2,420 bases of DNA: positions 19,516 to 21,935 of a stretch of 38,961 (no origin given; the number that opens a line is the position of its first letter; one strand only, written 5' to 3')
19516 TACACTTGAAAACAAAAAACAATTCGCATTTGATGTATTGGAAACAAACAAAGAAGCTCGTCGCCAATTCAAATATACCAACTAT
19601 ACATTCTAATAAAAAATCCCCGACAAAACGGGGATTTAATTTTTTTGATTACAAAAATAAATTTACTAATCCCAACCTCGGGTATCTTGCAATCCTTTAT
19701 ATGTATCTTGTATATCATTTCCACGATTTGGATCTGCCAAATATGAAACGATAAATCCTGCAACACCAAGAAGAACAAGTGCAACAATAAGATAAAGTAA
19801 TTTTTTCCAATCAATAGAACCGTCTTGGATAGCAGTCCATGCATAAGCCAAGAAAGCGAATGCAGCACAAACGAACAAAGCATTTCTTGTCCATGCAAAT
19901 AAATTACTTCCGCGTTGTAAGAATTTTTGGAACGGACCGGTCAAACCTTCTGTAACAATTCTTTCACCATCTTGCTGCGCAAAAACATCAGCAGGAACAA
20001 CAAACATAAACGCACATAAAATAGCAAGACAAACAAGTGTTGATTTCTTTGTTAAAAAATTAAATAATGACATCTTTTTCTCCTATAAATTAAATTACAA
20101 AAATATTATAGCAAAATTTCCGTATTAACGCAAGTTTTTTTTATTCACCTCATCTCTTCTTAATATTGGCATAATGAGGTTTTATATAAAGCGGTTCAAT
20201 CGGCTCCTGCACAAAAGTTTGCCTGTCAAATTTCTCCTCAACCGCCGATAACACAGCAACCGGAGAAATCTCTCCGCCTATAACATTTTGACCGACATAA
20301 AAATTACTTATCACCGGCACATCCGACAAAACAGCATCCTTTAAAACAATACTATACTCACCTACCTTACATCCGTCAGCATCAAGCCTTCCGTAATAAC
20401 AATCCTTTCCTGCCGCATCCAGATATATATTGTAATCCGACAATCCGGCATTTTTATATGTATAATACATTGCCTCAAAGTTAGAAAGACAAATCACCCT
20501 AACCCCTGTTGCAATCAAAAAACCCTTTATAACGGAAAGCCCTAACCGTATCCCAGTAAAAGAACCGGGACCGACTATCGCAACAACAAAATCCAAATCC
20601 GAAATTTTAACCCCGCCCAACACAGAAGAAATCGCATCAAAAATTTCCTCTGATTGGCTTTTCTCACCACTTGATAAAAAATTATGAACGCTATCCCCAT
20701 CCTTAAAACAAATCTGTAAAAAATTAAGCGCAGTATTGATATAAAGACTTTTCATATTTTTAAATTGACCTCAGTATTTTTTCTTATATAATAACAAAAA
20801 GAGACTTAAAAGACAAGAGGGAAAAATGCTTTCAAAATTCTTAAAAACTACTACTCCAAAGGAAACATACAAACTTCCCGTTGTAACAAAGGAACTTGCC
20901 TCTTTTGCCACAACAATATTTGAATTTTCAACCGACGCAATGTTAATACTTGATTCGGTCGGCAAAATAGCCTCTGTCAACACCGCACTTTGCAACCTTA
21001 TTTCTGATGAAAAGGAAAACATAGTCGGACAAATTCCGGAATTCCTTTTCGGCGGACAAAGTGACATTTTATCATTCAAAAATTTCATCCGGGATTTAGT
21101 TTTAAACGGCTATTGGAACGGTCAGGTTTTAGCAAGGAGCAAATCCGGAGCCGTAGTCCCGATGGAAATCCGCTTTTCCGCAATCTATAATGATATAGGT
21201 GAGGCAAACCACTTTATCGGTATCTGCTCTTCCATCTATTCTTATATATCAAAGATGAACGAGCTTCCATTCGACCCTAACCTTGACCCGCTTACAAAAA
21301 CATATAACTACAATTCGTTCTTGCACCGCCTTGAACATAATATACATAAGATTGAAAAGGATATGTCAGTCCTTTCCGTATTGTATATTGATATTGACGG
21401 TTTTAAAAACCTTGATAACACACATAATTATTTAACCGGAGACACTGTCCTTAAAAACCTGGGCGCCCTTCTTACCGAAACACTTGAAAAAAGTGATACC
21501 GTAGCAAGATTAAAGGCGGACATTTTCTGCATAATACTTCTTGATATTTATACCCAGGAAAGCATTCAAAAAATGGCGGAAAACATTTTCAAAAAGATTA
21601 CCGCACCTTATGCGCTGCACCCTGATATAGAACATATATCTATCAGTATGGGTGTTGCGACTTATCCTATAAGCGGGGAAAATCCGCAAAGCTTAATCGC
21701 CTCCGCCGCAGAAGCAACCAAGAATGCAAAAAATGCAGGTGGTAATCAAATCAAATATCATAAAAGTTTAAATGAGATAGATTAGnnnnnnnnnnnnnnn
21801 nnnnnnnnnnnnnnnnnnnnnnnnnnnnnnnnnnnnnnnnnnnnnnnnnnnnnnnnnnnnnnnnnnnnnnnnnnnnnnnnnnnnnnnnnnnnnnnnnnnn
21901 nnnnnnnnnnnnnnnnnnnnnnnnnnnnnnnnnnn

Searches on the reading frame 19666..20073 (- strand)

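Call 14: search_protein_families(library=pfam, proteins=[window:19666-20073:-], max_evalue=0.001)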
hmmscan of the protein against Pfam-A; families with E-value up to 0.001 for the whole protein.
window:19666-20073:- (135 aa): 1 family
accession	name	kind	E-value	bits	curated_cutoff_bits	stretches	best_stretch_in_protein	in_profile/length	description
PF04956.18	TrbC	-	1.3e-06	29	27.9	1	7-112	5-98/98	TrbC/VIRB2 pilin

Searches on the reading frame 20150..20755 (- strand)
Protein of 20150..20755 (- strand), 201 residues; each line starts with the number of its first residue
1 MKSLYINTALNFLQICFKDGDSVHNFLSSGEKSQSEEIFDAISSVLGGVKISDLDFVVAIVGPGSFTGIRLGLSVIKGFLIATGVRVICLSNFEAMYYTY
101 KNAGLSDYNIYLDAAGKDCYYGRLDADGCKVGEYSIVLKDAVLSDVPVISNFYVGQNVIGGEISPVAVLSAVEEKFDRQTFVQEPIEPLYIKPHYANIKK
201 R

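Call 14: search_protein_families(library=pfam, proteins=[window:20150-20755:-], max_evalue=0.001)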
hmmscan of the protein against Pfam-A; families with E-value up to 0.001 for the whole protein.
window:20150-20755:- (201 aa): 1 family
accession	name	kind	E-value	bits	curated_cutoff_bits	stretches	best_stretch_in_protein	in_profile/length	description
PF00814.31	TsaD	-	3.2e-09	37.3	24.8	1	36-122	31-121/264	tRNA N6-adenosine threonylcarbamoyltransferase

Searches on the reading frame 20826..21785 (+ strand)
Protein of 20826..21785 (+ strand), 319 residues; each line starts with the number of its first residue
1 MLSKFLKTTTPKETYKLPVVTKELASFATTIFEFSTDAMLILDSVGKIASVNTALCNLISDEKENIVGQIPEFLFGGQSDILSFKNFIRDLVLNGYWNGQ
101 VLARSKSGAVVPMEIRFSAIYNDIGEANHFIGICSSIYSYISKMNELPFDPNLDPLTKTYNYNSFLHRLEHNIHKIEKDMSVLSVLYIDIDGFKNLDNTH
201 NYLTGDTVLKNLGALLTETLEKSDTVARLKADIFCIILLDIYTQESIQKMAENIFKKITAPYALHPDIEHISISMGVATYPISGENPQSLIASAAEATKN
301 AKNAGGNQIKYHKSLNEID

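Call 11: find_encoding_contigs(protein=window:20826-21785:+, flank=10000, max_places=10)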
Protein window:20826-21785:+ (319 aa): 1 contig read that carries it; 1 place shown.
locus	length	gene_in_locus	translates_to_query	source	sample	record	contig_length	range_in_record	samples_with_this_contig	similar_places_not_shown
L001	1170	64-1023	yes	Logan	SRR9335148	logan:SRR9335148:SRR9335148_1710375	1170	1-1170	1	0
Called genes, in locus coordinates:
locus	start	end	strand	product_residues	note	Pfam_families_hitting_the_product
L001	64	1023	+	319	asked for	PF13426:PAS_9, PF00990:GGDEF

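Call 33: find_homologous_proteins(query=window:20826-21785:+, max_evalue=1e-20)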
Query window:20826-21785:+ (319 aa): 31 proteins with E <= 1e-20 among 1278 candidates.
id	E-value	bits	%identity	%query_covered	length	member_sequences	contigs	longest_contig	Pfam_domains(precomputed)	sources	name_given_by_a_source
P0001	6.7e-207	704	100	100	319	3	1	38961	PF13426.14,PF00990.27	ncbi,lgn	-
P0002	1.9e-183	627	89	100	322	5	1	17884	PF13426.14,PF24898.3,PF00990.27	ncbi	ncbi:MAG: diguanylate cyclase domain-containing protein [Alphaproteobacteria bacterium]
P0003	4.7e-169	579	80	100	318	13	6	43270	PF13426.14,PF24898.3,PF00990.27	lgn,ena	-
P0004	1.4e-165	568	83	96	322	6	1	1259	PF13426.14,PF24898.3,PF00990.27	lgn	-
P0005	6.1e-165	566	78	99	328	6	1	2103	PF13426.14,PF00990.27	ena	-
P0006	1.0e-151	523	72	99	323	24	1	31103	PF13426.14,PF24898.3,PF00990.27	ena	-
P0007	8.0e-150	516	73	97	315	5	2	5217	PF13426.14,PF00989.32,PF24898.3,PF00990.27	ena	-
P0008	3.4e-147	508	71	96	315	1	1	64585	PF13426.14,PF00989.32,PF24898.3,PF00990.27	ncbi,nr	ncbi:MAG: sensor domain-containing diguanylate cyclase [bacterium]|nr:sensor domain-containing digua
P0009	3.6e-147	508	73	96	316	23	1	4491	PF13426.14,PF00989.32,PF24898.3,PF00990.27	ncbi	-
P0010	1.4e-146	506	70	98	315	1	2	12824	PF13426.14,PF00989.32,PF00990.27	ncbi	-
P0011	1.8e-146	505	70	98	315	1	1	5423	PF13426.14,PF24898.3,PF00990.27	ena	-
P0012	3.2e-146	504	70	98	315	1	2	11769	PF13426.14,PF00989.32,PF24898.3,PF00990.27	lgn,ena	-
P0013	4.6e-146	504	69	98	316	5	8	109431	PF13426.14,PF00989.32,PF24898.3,PF00990.27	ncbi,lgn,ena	-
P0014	3.5e-145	501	70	96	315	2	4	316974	PF13426.14,PF00989.32,PF24898.3,PF00990.27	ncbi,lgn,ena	-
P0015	1.1e-144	499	71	100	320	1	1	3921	PF13426.14,PF00990.27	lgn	-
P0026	2.8e-100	354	89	56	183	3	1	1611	PF13426.14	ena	-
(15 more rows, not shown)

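Call 34: find_encoding_contigs(protein=P0002, flank=10000, max_places=6)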
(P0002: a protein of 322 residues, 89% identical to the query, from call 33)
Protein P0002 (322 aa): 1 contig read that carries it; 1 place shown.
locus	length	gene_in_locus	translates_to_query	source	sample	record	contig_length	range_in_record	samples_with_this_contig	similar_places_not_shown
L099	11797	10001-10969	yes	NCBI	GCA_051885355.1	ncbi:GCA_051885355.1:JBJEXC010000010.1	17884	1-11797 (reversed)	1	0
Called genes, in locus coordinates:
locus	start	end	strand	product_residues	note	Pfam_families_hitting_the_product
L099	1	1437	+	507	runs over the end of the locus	PF03524:CagX, PF05036:SPOR (weak)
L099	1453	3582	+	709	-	PF03743:TrbI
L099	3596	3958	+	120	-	-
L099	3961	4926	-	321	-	PF00437:T2SSE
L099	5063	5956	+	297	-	-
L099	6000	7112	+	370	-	PF03739:LptF_LptG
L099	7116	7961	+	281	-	-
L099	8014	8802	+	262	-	-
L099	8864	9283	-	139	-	PF04956:TrbC (weak)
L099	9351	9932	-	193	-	PF00814:TsaD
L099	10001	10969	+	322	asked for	PF13426:PAS_9, PF00990:GGDEF, PF24898:GGDEF_GdpP (weak)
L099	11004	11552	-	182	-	-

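Call 35: find_encoding_contigs(protein=P0003, flank=10000, max_places=8)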
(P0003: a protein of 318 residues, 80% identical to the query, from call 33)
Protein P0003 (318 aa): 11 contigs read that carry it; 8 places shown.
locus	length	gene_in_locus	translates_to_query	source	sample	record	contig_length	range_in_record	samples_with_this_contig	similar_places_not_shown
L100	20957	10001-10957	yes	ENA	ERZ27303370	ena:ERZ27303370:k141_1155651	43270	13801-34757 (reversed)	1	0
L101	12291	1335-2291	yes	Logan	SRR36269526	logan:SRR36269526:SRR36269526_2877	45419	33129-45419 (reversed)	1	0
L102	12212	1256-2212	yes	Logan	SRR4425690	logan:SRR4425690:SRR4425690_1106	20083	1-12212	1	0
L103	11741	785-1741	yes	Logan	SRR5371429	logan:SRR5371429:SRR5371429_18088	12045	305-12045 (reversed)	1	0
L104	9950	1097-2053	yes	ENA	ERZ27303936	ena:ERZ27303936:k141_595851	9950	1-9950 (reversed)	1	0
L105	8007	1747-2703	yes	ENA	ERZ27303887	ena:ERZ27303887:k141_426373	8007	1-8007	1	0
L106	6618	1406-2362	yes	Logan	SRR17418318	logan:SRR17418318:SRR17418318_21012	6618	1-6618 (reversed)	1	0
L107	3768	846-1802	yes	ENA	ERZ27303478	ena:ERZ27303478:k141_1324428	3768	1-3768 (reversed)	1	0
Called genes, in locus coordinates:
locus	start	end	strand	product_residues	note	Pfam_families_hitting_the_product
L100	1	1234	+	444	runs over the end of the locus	-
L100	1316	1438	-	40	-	PF00444:Ribosomal_L36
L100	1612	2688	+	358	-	PF02163:Peptidase_M50, PF13180:PDZ_2, PF17820:PDZ_6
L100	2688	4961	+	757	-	PF07244:POTRA (weak), PF08478:POTRA_1 (faint), PF07244:POTRA, PF01103:Omp85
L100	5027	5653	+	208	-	PF03938:OmpH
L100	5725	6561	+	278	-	-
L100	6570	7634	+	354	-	PF04613:LpxD, PF21711:DCTN5 (faint), PF00132:Hexapep, PF25084:LbH_EIF2B (weak), PF25087:GMPPB_C, PF00132:Hexapep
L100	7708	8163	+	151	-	PF22817:ApeP-like, PF07977:FabA, PF22818:ApeI-like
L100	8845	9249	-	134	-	PF04956:TrbC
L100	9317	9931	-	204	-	PF00814:TsaD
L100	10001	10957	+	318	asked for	PF13426:PAS_9, PF24898:GGDEF_GdpP (faint), PF00990:GGDEF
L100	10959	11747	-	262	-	-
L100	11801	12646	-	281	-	-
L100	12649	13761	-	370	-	PF03739:LptF_LptG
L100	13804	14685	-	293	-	-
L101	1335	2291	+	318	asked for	PF13426:PAS_9, PF24898:GGDEF_GdpP (faint), PF00990:GGDEF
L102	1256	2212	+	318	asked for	PF13426:PAS_9, PF24898:GGDEF_GdpP (faint), PF00990:GGDEF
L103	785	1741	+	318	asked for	PF13426:PAS_9, PF24898:GGDEF_GdpP (faint), PF00990:GGDEF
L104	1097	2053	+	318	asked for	PF13426:PAS_9, PF24898:GGDEF_GdpP (faint), PF00990:GGDEF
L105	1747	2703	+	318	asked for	PF13426:PAS_9, PF24898:GGDEF_GdpP (faint), PF00990:GGDEF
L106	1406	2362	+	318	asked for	PF13426:PAS_9, PF24898:GGDEF_GdpP (faint), PF00990:GGDEF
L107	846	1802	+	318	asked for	PF13426:PAS_9, PF24898:GGDEF_GdpP (faint), PF00990:GGDEF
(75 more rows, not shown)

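Call 37: find_encoding_contigs(protein=P0004, flank=10000, max_places=6)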
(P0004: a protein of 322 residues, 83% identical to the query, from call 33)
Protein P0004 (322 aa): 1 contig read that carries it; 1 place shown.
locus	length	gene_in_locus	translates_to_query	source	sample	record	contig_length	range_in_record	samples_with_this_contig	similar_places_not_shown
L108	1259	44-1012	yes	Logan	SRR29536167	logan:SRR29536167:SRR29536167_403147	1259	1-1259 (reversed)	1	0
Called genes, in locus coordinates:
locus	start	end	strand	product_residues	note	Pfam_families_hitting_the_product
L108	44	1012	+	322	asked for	PF13426:PAS_9, PF00990:GGDEF, PF24898:GGDEF_GdpP (weak)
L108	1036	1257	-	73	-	?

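Call 38: find_encoding_contigs(protein=P0026, flank=10000, max_places=6)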
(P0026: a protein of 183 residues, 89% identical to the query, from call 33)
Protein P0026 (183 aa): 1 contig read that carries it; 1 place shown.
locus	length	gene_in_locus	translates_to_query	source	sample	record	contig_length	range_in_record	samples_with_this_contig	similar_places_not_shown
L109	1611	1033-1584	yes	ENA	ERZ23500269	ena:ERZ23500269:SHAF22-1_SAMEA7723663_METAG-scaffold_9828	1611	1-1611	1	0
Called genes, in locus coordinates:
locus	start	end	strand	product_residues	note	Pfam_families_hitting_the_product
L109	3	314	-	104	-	?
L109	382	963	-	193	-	PF00814:TsaD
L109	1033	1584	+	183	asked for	PF13426:PAS_9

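Call 39: find_encoding_contigs(protein=P0005, flank=10000, max_places=6)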
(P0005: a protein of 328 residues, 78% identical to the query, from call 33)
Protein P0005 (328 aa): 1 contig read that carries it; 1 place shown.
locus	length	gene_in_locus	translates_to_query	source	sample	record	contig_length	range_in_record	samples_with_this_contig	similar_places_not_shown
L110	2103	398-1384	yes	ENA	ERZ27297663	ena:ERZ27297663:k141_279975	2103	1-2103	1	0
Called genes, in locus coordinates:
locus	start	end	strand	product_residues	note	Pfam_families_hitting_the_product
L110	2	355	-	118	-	?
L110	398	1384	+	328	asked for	PF13426:PAS_9, PF00990:GGDEF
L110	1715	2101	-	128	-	?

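Call 46: list_cluster_members(proteins=[P0001, P0002])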
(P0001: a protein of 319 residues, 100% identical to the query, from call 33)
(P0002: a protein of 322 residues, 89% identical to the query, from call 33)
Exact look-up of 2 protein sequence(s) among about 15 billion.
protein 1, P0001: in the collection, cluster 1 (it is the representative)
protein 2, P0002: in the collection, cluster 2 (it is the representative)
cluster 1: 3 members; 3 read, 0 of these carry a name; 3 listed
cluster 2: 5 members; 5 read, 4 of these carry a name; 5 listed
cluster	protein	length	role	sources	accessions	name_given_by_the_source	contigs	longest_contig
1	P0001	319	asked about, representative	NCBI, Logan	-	-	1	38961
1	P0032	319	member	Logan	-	-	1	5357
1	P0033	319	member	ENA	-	-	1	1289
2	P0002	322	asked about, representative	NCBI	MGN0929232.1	MAG: diguanylate cyclase domain-containing protein [Alphaproteobacteria bacterium]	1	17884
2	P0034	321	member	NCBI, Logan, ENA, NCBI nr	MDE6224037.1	MAG: sensor domain-containing diguanylate cyclase [Alphaproteobacteria bacterium] | sensor domain-containing diguanylate cyclase [Alphaproteobacteria bacterium]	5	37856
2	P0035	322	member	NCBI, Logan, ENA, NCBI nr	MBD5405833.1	sensor domain-containing diguanylate cyclase [bacterium]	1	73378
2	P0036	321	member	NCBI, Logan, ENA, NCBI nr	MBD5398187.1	sensor domain-containing diguanylate cyclase [bacterium]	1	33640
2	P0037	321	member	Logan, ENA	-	-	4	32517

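Call 47: find_encoding_contigs(protein=P0032, flank=10000, max_places=6)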
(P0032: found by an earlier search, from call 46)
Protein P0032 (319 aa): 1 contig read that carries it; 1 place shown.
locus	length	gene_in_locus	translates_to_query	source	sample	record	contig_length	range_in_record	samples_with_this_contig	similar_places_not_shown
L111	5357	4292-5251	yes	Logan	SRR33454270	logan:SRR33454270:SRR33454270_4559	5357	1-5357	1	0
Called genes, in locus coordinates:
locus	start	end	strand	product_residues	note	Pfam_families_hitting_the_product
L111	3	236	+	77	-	?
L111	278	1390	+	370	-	PF03739:LptF_LptG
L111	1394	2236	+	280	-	-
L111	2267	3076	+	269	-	-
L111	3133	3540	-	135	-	PF04956:TrbC (weak)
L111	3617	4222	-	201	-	PF00814:TsaD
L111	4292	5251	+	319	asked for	PF13426:PAS_9, PF00990:GGDEF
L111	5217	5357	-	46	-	?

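Call 49: find_encoding_contigs(protein=P0035, flank=10000, max_places=4)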
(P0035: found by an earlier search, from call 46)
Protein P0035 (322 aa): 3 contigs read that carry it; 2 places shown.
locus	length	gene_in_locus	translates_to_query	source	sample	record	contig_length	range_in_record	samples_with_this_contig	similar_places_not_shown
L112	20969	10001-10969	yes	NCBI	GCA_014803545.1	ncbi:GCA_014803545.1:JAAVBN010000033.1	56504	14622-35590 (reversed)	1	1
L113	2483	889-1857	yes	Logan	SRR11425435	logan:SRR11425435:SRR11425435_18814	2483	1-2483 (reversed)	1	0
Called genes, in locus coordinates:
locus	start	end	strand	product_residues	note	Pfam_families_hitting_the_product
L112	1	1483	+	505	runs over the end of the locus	PF03524:CagX, PF05036:SPOR (weak)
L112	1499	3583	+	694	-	PF03743:TrbI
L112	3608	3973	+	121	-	-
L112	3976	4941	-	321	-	PF00437:T2SSE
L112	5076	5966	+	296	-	-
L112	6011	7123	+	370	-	PF03739:LptF_LptG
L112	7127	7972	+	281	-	-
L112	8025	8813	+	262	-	-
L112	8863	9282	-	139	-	PF04956:TrbC (weak)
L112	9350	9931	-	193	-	PF00814:TsaD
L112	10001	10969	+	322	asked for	PF13426:PAS_9, PF00990:GGDEF, PF24898:GGDEF_GdpP (weak)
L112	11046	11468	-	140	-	-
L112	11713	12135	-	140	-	-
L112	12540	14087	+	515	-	PF21760:SecD_1st, PF22599:SecDF_P1_head, PF03176:MMPL (weak), PF02355:SecD_SecF_C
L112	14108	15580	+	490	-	PF01425:Amidase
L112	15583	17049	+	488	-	PF02934:GatB_N, PF02637:GatB_Yqey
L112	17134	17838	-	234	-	-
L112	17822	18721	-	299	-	-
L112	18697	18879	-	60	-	-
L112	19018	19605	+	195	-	PF09335:VTT_dom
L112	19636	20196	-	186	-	-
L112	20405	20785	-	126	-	-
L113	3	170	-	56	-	?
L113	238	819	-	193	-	PF00814:TsaD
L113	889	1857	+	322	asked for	PF13426:PAS_9, PF00990:GGDEF, PF24898:GGDEF_GdpP (weak)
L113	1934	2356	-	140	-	-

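Call 61: find_encoding_contigs(protein=P0034, flank=4000, max_places=10)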
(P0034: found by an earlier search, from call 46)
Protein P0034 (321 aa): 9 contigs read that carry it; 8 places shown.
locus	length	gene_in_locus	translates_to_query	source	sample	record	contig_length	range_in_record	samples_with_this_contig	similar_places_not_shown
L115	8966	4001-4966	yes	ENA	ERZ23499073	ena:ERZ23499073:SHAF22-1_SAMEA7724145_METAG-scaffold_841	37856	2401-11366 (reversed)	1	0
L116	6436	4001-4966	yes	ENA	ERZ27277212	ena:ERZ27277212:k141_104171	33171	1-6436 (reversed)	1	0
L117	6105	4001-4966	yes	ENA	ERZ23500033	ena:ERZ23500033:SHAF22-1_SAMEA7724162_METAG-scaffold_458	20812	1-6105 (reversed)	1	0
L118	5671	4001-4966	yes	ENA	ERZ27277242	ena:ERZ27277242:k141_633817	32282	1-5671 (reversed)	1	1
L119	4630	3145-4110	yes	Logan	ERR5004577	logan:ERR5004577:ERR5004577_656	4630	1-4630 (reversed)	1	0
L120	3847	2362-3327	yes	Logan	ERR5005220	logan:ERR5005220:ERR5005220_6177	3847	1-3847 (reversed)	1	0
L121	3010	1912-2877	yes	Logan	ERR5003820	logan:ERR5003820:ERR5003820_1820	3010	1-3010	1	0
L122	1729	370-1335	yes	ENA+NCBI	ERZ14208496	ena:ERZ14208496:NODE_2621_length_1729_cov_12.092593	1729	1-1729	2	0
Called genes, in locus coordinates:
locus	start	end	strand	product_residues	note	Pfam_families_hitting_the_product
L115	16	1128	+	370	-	PF03739:LptF_LptG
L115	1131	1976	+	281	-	-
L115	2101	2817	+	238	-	-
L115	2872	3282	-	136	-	PF04956:TrbC (weak)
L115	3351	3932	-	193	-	PF00814:TsaD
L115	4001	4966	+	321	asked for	PF13426:PAS_9, PF00990:GGDEF, PF24898:GGDEF_GdpP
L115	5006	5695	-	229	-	PF07699:Ephrin_rec_like (weak)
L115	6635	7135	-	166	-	PF04942:CC (faint)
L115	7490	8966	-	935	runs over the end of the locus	PF00005:ABC_tran (faint), PF02463:SMC_N (faint), PF13191:AAA_16 (faint), PF13476:AAA_23 (faint), PF13555:AAA_29 (faint), PF20703:nSTAND1 (faint), PF17760:UvrA_inter, PF17755:UvrA_DNA-bind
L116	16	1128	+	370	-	PF03739:LptF_LptG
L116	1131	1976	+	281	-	-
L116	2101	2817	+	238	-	-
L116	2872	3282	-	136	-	PF04956:TrbC (weak)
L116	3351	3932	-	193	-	PF00814:TsaD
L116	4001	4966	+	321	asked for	PF13426:PAS_9, PF00990:GGDEF, PF24898:GGDEF_GdpP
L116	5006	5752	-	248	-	PF07699:Ephrin_rec_like (weak)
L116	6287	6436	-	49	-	?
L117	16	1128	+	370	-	PF03739:LptF_LptG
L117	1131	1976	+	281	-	-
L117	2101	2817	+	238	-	-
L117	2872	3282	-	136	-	PF04956:TrbC (weak)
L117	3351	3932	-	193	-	PF00814:TsaD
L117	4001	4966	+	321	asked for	PF13426:PAS_9, PF00990:GGDEF, PF24898:GGDEF_GdpP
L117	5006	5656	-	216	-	PF07699:Ephrin_rec_like (weak)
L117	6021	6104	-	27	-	?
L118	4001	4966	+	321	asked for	PF13426:PAS_9, PF00990:GGDEF, PF24898:GGDEF_GdpP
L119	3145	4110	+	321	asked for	PF13426:PAS_9, PF00990:GGDEF, PF24898:GGDEF_GdpP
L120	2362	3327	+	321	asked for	PF13426:PAS_9, PF00990:GGDEF, PF24898:GGDEF_GdpP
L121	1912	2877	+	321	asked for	PF13426:PAS_9, PF00990:GGDEF, PF24898:GGDEF_GdpP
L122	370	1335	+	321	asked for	PF13426:PAS_9, PF00990:GGDEF, PF24898:GGDEF_GdpP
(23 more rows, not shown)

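Call 76: search_protein_families(library=pfam, proteins=[L115:5006-5656:-, L099:11004-11552:-, L112:11046-11468:-, L112:19636-20196:-], max_evalue=0.01)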
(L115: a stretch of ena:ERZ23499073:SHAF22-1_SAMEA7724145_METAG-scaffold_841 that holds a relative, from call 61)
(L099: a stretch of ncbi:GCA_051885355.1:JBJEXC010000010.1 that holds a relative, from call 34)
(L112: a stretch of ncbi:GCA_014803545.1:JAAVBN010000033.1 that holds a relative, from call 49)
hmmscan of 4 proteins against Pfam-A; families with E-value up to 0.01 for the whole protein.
L115:5006-5656:- (216 aa): 3 families
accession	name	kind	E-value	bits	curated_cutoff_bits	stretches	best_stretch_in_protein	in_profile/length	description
PF07699.19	Ephrin_rec_like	-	1.8e-12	47.3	23.1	3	40-73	1-35/48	Tyrosine-protein kinase ephrin type A/B receptor-like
PF00020.24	TNFR_c6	-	0.00068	20.4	29.4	0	51-74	1-26/39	TNFR/NGFR cysteine-rich region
PF07562.20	NCD3G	-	0.00071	19.8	38.9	1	50-90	9-53/54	Nine Cysteines Domain of family 3 GPCR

L099:11004-11552:- (182 aa): 1 family
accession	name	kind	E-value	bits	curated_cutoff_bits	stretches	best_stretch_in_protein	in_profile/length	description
PF23091.2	TNFR_ELAPOR1_6th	-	0.00055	20.2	33.2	1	47-76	2-29/41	ELAPOR1-like, TNF receptor-like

L112:11046-11468:- (140 aa): 0 families

L112:19636-20196:- (186 aa): 2 families
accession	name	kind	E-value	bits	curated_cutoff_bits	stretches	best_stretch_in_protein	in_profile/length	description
PF07699.19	Ephrin_rec_like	-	0.0001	22.4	23.1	1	37-71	1-36/48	Tyrosine-protein kinase ephrin type A/B receptor-like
PF07562.20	NCD3G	-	0.005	17.1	38.9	0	29-56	27-54/54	Nine Cysteines Domain of family 3 GPCR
